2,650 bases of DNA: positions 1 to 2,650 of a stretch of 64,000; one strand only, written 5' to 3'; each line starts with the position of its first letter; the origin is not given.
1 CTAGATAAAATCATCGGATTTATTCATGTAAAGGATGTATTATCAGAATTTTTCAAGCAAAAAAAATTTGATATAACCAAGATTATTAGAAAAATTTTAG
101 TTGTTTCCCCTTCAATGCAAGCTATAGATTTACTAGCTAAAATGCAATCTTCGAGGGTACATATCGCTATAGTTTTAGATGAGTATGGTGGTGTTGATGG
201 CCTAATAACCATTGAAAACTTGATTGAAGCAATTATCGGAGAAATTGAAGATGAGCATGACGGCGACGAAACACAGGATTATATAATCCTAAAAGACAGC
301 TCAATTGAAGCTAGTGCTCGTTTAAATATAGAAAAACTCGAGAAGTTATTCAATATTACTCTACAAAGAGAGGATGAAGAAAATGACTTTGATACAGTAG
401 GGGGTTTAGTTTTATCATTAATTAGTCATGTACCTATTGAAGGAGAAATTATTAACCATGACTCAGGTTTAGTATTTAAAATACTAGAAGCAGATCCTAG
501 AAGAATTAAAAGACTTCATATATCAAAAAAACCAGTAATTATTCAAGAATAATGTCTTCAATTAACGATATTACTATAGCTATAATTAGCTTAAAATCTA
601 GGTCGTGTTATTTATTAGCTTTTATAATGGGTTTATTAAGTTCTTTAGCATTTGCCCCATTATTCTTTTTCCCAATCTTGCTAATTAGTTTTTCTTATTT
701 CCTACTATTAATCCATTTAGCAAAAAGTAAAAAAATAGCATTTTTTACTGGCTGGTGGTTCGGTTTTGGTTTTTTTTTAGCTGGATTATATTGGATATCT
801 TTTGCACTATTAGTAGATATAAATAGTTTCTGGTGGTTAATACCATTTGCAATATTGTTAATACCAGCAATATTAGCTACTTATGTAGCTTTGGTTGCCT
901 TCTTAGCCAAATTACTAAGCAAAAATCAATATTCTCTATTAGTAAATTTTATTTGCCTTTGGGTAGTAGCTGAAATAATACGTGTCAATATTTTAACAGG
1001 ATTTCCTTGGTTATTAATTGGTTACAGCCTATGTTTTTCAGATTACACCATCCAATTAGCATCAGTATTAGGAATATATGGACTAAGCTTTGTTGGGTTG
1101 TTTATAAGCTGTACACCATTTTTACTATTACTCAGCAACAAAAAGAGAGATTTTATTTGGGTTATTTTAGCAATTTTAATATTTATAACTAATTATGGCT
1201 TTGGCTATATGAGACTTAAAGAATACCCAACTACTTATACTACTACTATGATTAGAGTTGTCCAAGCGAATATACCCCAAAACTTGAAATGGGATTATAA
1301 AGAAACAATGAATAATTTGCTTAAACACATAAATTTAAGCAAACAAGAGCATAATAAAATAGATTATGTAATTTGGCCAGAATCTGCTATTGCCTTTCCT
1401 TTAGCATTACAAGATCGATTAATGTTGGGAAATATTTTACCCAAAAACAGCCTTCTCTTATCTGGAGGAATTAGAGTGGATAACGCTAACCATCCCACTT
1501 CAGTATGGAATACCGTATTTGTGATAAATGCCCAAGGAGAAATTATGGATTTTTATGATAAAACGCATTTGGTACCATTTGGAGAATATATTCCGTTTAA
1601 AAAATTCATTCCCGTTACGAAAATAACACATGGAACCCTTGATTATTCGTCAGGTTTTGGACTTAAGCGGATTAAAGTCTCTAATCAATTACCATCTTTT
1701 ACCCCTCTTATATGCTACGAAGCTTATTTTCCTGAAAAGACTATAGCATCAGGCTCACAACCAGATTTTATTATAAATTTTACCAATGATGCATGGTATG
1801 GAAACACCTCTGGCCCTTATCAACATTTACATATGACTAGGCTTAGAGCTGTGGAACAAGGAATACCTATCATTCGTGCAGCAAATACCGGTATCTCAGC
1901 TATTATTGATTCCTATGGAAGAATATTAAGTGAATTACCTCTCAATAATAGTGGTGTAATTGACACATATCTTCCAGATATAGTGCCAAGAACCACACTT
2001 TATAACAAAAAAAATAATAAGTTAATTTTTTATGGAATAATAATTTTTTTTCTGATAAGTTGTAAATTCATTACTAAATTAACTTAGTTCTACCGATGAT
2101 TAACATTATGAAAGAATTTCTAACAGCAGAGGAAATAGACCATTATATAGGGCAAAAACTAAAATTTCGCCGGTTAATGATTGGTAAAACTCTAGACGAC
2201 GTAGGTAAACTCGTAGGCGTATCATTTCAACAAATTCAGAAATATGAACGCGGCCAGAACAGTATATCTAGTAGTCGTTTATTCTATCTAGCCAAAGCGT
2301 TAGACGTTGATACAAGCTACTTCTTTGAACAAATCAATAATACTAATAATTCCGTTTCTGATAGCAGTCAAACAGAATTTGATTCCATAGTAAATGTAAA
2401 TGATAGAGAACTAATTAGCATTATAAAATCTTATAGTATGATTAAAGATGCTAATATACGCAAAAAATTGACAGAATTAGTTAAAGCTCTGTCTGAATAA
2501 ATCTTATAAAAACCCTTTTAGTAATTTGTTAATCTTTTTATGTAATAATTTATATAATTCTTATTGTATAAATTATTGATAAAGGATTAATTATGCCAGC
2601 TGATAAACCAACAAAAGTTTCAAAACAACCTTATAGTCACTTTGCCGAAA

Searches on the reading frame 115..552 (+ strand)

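Call 10: search_protein_families(library=pfam, proteins=[window:115-552:+], max_evalue=0.00001)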
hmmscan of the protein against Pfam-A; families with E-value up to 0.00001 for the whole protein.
window:115-552:+ (145 aa): 1 family
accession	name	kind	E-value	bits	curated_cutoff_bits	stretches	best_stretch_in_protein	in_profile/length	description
PF03471.22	CorC_HlyC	-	5.9e-18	65.1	27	1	60-139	4-80/81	Transporter associated domain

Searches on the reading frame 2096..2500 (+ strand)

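Call 10: search_protein_families(library=pfam, proteins=[window:2096-2500:+], max_evalue=0.00001)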
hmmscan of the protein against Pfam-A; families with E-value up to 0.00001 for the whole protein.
window:2096-2500:+ (134 aa): 1 family
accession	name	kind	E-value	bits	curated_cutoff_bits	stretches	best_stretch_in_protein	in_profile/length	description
PF01381.28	HTH_3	-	1.1e-11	45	23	1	22-76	1-55/55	Helix-turn-helix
